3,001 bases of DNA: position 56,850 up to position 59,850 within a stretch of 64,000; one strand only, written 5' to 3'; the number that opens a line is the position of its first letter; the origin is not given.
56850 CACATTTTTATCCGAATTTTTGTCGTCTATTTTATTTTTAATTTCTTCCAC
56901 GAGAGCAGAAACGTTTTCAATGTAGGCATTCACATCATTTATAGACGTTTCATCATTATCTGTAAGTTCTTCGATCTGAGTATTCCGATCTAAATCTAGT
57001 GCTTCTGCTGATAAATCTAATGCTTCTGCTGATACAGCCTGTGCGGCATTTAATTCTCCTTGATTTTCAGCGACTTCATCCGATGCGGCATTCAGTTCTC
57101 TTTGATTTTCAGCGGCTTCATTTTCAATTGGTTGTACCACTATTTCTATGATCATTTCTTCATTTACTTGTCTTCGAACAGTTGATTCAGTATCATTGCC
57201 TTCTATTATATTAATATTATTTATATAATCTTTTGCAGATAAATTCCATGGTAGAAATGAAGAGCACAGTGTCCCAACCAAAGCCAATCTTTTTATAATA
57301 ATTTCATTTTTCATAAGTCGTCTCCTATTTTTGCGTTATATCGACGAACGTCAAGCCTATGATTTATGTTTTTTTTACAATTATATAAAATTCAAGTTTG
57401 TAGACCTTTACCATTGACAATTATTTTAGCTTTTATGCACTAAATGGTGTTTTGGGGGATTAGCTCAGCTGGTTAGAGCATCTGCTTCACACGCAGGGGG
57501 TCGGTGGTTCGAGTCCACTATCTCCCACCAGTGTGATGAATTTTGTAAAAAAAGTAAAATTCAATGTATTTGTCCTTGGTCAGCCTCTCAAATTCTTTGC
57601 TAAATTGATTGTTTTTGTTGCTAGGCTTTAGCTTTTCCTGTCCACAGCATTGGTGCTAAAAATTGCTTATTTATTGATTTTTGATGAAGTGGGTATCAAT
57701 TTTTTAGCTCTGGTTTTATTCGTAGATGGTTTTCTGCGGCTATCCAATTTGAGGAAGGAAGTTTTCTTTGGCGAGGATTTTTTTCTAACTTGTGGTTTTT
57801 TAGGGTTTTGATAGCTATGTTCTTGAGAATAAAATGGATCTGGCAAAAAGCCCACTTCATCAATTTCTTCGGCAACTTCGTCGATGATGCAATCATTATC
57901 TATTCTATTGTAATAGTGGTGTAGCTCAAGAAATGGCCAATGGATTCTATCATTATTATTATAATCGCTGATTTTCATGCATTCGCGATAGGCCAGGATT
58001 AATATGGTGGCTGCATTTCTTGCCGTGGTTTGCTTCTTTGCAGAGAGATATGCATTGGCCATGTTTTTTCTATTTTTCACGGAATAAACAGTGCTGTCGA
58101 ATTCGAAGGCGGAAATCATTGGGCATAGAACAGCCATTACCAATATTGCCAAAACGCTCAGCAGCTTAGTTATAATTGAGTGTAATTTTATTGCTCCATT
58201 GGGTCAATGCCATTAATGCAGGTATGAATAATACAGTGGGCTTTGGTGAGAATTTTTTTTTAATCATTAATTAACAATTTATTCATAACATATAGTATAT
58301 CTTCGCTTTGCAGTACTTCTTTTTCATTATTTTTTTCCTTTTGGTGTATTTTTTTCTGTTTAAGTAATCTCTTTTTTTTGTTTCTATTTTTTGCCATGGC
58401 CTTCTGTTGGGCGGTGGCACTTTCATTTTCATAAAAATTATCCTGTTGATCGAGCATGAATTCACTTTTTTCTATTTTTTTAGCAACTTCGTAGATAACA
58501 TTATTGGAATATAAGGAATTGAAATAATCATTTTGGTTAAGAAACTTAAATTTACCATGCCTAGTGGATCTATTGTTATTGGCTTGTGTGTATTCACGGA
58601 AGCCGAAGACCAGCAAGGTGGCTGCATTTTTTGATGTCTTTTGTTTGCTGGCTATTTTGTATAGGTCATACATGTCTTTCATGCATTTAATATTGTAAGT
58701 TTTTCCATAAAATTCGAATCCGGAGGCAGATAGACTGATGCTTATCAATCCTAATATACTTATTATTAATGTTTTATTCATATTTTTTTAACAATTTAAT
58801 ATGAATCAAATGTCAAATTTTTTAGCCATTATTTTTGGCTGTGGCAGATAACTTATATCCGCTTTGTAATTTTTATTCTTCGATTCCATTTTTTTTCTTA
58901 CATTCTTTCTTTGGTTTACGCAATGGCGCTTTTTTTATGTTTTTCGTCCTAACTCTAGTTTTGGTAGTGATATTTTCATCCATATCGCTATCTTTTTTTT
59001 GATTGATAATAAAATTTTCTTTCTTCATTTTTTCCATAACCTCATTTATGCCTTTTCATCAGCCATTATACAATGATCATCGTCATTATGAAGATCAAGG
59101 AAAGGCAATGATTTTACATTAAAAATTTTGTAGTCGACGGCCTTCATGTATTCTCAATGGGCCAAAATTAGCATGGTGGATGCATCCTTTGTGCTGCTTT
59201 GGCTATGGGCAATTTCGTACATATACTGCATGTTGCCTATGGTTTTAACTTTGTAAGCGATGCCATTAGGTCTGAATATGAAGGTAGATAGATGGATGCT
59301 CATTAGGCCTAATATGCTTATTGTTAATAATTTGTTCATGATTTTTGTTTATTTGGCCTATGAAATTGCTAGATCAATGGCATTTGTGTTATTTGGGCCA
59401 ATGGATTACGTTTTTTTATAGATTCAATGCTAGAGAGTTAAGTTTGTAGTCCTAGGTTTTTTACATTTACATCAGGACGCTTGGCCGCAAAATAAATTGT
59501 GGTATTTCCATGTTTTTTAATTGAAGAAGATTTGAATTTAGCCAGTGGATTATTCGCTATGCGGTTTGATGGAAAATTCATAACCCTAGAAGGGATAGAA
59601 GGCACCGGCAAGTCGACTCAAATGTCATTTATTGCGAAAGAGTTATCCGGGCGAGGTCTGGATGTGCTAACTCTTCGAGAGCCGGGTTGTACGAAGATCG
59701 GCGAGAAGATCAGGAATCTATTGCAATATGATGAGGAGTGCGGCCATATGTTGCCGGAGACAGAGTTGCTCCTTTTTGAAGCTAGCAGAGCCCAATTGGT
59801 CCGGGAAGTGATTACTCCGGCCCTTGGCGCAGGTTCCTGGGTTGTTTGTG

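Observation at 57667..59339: Tandem three-member family of small signal-peptide proteins with NLS-like basic tails, one copy decaying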

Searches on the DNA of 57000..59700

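Call 90: search_rna_families(source=window, start=57000, end=59700, threshold=evalue, max_evalue=1)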
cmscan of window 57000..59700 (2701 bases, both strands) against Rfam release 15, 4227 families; matches with E-value up to 1: 1.
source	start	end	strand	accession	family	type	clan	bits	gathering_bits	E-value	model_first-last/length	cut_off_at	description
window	57454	57527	+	RF00005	tRNA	Gene; tRNA;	CL00001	64.1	29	5.6e-13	1-71/71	no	tRNA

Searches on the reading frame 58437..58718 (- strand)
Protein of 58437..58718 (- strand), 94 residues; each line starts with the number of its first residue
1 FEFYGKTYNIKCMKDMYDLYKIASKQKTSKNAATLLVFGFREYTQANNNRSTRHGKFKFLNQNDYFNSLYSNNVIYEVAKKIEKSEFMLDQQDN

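Call 49: predict_structure(alignment_id=A6)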
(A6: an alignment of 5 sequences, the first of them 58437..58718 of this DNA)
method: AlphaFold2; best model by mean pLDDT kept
length: 94 residues; sequences in the alignment: 5
mean_pLDDT: 78.5   pTM: 0.73
mean pLDDT of the five models: 78.5, 78.4, 76.0, 75.5, 74.6
residues with pLDDT >= 90: 27; 70-90: 40; 50-70: 21; < 50: 6
segments of 3 or more residues with pLDDT < 50: 92-94
pLDDT, mean of each block of 10 residues (from residue 1): 91 89 91 91 78 60 59 83 78 43
secondary structure, 60 per line:
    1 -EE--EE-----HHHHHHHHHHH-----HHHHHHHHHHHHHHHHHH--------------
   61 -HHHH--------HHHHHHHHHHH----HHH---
elements in order: H13-23 H29-46 H62-65 H74-84

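Call 54: fold_search(model_id=the predicted structure, library=pdb)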
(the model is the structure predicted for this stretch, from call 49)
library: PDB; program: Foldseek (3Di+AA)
matches with E <= 10: 63; with E <= 0.001: 0
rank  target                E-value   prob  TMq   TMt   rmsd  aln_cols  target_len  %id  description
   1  7y1p_A                2.3e+00  0.09  0.31  0.23  11.0       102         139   15  CRYSTAL STRUCTURE OF THE RGS-HOMOLOGOUS DOMAIN OF AXIN IN COMPLEX WITH LZ-22Na (released 2023-12-13)
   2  6ai5_A                3.8e+00  0.08  0.29  0.27   9.7       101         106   15  Disulfide-free, Zn-directed tetramer of the engineered cyt cb562 variant, C96T/A104AB3 (released 2019-09-11)
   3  3qvy_A                4.0e+00  0.08  0.30  0.28   9.8        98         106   15  Crystal structure of the Zn-RIDC1 complex stabilized by BMOE crosslinks (released 2011-06-22)
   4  256b_A                4.2e+00  0.07  0.29  0.27  10.5        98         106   13  IMPROVEMENT OF THE 2.5 ANGSTROMS RESOLUTION MODEL OF CYTOCHROME B562 BY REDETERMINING THE PRIMARY STRUCTURE AND USING  (released 1991-01-15)
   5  6dyj_A                4.7e+00  0.06  0.27  0.25  10.0        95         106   12  Iron-bound structure of the engineered cyt b562 variant, CH3Y* (released 2019-04-24)
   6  7vw0_A                4.9e+00  0.12  0.36  0.38   9.4        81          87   17  Structure of a dimeric periplasmic protein (released 2022-01-26)
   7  8jj8                  4.9e+00  0.08  0.31  0.11   8.8        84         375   18  Cryo-EM structure of the beta2AR-mBRIL/1b3 Fab/Glue complex with a partial agonist (released 2023-09-06)
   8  8t1w                  4.9e+00  0.06  0.28  0.10   8.7        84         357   17  Crystal structure of orphan G protein-coupled receptor 6 with bound CVN424 (released 2024-12-04)
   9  9jg7_A                5.2e+00  0.07  0.31  0.28   9.6        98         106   17  Artificial serine-dependent beta-lactamase, S2 (released 2025-09-10)
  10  5l31_C                5.2e+00  0.06  0.28  0.27  10.2        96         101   16  Crystal structure of an engineered metal-free RIDC1 variant containing five disulfide bonds. (released 2016-11-09)
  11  9dvb_B                5.8e+00  0.07  0.32  0.30   7.5        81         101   17  Thermus thermophilus MreC-MreD complex with an internal MreD BRIL fusion and an anti-BRIL Fab (released 2025-10-15)
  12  4je9_A                5.8e+00  0.06  0.29  0.27  10.5        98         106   13  Crystal structure of an engineered metal-free RIDC1 construct with four interfacial disulfide bonds (released 2013-08-21)
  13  8rks_D                6.1e+00  0.15  0.40  0.16   8.4        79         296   16  Structure of VPS29-VPS35 bound to the LFa motif R21 of Fam21. (released 2024-04-24)
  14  5wd9                  6.1e+00  0.09  0.34  0.37  10.2        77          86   14  Crystal structure of Legionella pneumophila effector lpg2328 (released 2017-11-29)
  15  6wyu_A                6.1e+00  0.04  0.28  0.26  10.8        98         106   12  Crystallographic trimer of metal-free TriCyt2 (released 2020-09-16)
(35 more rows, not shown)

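Call 77: fold_search(model_id=the predicted structure, library=viral)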
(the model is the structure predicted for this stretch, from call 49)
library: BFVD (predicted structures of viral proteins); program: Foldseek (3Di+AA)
matches with E <= 10: 53; with E <= 0.001: 0
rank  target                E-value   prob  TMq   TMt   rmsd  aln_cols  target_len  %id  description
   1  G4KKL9                1.5e+00  0.13  0.30  0.23  14.5        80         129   15  (no name in the UniProt tables at hand)
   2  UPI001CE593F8         2.5e+00  0.21  0.38  0.44   8.1        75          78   15  (no name look-up for this kind of identifier)
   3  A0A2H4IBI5            3.1e+00  0.14  0.34  0.20   9.2        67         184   13  Uncharacterized protein [Erwinia phage vB_EamM_Y3]
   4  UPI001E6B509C         4.1e+00  0.16  0.38  0.46   6.7        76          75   12  (no name look-up for this kind of identifier)
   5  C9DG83                4.1e+00  0.12  0.37  0.18   9.3        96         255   14  Polymerase nucleotidyl transferase domain-containing protein [Delftia phage PhiW-14]
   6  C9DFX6                4.1e+00  0.09  0.31  0.06   8.6        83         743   20  Uncharacterized protein [Delftia phage PhiW-14]
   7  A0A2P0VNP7            4.1e+00  0.06  0.27  0.20  11.4        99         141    8  Uncharacterized protein [Tetraselmis virus 1]
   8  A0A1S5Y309            4.3e+00  0.13  0.36  0.47   6.8        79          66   16  Uncharacterized protein [uncultured archaeal virus]
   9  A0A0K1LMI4            4.3e+00  0.07  0.31  0.11  10.3        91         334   15  Uncharacterized protein [Citrobacter phage Merlin]
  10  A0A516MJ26            4.6e+00  0.12  0.38  0.37   8.2        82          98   15  (no name in the UniProt tables at hand)
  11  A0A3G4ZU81            4.8e+00  0.10  0.40  0.23  12.8        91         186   12  Uncharacterized protein [Edafosvirus sp.]
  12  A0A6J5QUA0            4.8e+00  0.08  0.35  0.31  14.1        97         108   12  Uncharacterized protein [uncultured Caudovirales phage]
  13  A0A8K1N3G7            4.8e+00  0.05  0.26  0.08  11.7        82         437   11  Uncharacterized protein [Riboviria sp.]
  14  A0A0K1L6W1            4.8e+00  0.04  0.22  0.08  11.4        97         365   11  ORF_083L [Scale drop disease virus]
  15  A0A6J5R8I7            5.1e+00  0.10  0.35  0.30   5.9        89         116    7  Uncharacterized protein [uncultured Caudovirales phage]
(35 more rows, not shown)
